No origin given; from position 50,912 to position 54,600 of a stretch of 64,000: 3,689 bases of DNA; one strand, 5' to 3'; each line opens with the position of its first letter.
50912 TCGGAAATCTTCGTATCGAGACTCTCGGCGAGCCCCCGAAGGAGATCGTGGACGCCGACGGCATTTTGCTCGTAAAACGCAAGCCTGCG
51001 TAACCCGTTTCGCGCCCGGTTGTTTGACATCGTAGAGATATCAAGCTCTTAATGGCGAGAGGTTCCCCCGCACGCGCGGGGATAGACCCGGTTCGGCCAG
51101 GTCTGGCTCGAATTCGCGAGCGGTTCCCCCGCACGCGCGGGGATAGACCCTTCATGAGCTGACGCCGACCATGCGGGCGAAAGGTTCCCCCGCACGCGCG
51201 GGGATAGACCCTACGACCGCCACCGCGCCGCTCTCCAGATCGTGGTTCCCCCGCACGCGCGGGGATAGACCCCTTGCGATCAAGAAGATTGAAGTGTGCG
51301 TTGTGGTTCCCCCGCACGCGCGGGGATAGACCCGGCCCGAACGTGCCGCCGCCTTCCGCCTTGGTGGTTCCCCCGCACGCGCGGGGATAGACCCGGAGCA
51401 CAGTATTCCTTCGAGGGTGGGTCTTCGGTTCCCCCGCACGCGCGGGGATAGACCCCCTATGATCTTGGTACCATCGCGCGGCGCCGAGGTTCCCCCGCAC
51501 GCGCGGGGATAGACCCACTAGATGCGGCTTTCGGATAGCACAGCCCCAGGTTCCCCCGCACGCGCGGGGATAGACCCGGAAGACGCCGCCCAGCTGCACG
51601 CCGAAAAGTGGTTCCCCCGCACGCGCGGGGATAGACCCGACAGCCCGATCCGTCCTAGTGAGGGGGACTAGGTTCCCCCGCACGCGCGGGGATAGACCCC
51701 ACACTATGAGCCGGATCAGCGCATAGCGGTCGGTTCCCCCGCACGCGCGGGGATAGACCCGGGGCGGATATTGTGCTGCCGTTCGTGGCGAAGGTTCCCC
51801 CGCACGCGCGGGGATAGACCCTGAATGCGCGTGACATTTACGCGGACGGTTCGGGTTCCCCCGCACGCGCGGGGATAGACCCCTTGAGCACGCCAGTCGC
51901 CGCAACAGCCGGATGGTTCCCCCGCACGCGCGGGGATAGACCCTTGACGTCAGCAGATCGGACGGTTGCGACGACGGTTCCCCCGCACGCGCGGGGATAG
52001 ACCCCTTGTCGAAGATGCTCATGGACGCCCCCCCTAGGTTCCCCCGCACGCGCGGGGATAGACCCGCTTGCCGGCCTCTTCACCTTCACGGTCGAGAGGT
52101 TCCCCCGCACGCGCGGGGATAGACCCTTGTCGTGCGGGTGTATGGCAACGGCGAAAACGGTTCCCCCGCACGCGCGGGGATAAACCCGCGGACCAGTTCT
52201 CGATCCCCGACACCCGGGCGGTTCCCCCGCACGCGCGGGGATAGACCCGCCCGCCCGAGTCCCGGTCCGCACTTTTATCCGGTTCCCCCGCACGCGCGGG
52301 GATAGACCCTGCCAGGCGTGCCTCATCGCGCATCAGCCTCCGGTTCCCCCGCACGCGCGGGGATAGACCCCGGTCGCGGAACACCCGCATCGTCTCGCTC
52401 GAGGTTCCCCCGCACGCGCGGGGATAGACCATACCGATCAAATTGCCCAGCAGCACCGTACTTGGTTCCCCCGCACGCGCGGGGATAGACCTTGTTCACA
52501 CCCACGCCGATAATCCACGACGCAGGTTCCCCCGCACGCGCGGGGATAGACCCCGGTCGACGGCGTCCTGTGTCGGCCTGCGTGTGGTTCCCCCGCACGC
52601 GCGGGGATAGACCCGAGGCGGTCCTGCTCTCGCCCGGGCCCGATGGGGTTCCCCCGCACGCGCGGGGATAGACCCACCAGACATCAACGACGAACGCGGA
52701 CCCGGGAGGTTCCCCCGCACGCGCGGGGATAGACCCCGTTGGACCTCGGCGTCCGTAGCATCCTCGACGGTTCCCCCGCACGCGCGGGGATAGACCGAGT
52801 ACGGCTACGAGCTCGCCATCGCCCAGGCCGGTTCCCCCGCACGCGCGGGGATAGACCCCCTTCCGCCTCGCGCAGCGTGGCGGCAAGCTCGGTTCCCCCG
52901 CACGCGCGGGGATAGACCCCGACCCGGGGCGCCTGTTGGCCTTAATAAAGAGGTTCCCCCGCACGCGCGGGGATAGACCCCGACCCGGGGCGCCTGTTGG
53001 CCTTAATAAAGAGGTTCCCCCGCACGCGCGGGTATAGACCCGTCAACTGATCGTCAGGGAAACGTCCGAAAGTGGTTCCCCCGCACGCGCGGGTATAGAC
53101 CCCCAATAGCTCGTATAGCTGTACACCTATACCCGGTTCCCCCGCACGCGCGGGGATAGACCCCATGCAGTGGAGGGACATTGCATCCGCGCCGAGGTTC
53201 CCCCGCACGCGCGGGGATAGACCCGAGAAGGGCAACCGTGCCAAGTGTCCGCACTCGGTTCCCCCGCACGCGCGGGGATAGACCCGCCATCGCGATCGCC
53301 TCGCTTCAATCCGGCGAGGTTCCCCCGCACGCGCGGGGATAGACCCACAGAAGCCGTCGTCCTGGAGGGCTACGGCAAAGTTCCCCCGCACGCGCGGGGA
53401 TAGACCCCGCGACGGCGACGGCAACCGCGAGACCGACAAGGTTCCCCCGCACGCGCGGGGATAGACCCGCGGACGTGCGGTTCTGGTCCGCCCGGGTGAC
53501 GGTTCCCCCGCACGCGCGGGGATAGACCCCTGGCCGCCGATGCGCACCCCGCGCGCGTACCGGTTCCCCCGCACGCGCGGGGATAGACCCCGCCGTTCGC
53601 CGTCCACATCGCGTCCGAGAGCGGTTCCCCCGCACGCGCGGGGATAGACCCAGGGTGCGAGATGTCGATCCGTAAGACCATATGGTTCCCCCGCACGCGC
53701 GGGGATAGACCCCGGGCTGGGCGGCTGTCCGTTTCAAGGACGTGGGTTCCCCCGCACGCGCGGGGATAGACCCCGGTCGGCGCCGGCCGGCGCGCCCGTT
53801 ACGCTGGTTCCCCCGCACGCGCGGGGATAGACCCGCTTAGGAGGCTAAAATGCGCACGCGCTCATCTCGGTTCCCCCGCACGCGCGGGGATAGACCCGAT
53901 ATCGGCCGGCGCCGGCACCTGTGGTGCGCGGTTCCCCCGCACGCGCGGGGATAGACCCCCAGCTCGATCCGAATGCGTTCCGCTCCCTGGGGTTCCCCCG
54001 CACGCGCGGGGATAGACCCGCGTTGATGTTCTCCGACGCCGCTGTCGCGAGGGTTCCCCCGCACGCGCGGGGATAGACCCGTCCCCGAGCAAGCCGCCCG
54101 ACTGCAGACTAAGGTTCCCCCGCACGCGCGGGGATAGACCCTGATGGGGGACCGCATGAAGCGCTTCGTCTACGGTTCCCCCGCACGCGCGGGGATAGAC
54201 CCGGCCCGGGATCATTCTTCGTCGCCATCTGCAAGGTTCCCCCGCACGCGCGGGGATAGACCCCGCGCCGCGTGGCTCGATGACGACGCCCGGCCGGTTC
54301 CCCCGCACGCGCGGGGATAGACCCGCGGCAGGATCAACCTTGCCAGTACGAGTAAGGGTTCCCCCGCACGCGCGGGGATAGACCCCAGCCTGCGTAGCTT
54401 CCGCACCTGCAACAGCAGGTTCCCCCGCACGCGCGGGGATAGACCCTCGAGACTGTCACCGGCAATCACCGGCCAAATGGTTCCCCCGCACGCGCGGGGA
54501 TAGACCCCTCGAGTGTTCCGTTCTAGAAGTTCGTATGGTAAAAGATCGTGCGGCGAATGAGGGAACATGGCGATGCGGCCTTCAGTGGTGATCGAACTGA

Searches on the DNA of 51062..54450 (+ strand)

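Call 34: search_dna_similar(query=window:51062-54450:+, collection=phages, mode=distant, max_evalue=0.01, max_rows=20)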
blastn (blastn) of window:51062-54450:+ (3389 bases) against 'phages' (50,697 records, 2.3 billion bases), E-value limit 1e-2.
No match.
